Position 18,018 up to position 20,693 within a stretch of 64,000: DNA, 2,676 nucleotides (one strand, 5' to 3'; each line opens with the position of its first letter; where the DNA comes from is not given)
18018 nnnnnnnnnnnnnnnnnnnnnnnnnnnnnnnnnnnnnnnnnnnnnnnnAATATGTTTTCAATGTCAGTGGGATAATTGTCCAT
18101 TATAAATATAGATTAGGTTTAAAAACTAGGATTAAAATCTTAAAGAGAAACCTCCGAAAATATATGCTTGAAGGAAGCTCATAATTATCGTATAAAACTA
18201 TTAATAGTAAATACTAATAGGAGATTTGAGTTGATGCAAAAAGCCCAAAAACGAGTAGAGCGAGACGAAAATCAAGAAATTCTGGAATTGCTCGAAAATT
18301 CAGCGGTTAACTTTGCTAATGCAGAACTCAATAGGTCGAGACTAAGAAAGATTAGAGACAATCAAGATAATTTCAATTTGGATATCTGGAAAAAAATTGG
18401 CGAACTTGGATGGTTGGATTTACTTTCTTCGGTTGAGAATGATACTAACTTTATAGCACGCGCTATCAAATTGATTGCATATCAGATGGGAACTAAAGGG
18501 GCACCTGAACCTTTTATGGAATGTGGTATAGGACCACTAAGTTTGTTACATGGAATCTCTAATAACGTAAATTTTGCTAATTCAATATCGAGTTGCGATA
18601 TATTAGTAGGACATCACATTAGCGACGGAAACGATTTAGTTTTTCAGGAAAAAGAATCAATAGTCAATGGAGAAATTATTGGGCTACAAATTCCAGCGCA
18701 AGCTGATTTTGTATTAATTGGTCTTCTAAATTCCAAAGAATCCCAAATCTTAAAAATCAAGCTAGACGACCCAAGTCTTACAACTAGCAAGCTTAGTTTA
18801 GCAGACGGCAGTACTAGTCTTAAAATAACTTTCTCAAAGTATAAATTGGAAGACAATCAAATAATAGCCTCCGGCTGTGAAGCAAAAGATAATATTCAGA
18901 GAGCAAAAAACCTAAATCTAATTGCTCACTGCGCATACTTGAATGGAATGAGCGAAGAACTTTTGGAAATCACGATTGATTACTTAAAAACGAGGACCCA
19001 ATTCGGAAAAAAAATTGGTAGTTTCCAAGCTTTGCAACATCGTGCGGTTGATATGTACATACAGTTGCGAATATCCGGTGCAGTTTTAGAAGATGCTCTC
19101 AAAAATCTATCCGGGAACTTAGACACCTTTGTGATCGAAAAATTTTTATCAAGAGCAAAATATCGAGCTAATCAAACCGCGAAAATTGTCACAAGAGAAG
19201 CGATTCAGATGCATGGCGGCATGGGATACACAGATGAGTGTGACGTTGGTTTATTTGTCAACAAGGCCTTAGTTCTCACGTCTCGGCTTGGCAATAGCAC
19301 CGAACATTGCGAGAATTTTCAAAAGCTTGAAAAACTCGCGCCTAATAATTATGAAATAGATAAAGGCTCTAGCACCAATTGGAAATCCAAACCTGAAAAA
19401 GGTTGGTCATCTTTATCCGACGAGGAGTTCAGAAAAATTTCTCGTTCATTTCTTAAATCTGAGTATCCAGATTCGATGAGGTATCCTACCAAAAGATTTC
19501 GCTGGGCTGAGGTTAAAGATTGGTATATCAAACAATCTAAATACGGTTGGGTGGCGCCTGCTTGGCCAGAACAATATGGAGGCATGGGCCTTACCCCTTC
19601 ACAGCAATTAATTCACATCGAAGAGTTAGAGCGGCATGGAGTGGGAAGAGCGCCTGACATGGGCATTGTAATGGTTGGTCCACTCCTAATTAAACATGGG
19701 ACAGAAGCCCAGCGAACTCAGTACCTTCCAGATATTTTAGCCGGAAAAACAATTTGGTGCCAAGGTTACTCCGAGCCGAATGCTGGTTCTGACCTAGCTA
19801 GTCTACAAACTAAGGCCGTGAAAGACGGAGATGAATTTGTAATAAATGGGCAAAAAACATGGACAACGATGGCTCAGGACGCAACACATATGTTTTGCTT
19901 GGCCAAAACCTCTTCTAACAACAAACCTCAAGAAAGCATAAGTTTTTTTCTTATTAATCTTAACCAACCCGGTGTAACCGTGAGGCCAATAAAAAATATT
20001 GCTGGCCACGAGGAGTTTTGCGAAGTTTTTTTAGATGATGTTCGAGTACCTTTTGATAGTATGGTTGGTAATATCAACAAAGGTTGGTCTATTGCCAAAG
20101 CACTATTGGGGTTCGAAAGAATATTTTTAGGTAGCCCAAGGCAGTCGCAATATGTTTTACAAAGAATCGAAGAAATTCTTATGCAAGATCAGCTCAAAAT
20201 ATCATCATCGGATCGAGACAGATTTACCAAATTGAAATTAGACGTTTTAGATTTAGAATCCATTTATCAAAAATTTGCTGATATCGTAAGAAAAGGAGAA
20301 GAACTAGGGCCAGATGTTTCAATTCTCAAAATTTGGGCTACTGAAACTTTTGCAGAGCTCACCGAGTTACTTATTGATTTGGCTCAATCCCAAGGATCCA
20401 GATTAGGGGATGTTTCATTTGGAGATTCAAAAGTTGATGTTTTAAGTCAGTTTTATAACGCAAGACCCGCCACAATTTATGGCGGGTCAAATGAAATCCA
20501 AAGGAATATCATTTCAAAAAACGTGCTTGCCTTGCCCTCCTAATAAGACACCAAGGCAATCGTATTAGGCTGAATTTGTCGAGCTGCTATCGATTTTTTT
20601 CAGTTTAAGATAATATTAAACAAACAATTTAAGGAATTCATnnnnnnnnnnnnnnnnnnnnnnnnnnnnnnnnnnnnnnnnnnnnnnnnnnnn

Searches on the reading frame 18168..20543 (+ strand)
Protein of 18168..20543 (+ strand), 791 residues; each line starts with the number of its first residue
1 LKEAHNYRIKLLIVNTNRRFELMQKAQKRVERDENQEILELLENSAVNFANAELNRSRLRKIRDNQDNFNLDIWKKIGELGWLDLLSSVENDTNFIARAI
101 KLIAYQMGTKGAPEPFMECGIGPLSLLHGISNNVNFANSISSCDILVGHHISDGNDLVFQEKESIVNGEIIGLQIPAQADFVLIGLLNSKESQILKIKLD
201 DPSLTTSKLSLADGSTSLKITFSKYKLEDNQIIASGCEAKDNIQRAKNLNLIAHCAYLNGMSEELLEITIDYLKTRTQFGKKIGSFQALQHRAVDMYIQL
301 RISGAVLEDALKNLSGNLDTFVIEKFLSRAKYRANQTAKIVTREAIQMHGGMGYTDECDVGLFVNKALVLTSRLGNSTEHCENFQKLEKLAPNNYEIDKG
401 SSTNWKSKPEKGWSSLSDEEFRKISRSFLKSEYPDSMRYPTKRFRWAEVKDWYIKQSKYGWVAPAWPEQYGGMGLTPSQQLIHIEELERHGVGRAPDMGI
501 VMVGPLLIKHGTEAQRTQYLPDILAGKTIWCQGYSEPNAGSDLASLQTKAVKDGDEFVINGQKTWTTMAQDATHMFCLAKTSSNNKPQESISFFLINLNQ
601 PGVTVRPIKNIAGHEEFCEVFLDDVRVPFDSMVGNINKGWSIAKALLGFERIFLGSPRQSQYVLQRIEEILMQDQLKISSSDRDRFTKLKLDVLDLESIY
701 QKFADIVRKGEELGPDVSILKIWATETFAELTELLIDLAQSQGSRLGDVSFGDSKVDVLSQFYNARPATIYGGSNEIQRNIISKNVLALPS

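Call 66: search_protein_families(library=pfam, proteins=[window:18168-20543:+], max_evalue=0.000001)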
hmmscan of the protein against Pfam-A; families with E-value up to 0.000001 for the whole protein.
window:18168-20543:+ (791 aa): 3 families
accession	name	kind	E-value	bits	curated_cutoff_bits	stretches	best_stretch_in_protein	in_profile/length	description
PF00441.29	Acyl-CoA_dh_1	-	1.2e-34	120.1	22.4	2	252-381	16-142/150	Acyl-CoA dehydrogenase, C-terminal domain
PF02770.24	Acyl-CoA_dh_M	-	5.1e-23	81.5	33.3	1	531-625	1-97/97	Acyl-CoA dehydrogenase, middle domain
PF02771.21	Acyl-CoA_dh_N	-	1.8e-20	73.8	22.9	1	419-527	5-113/113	Acyl-CoA dehydrogenase, N-terminal domain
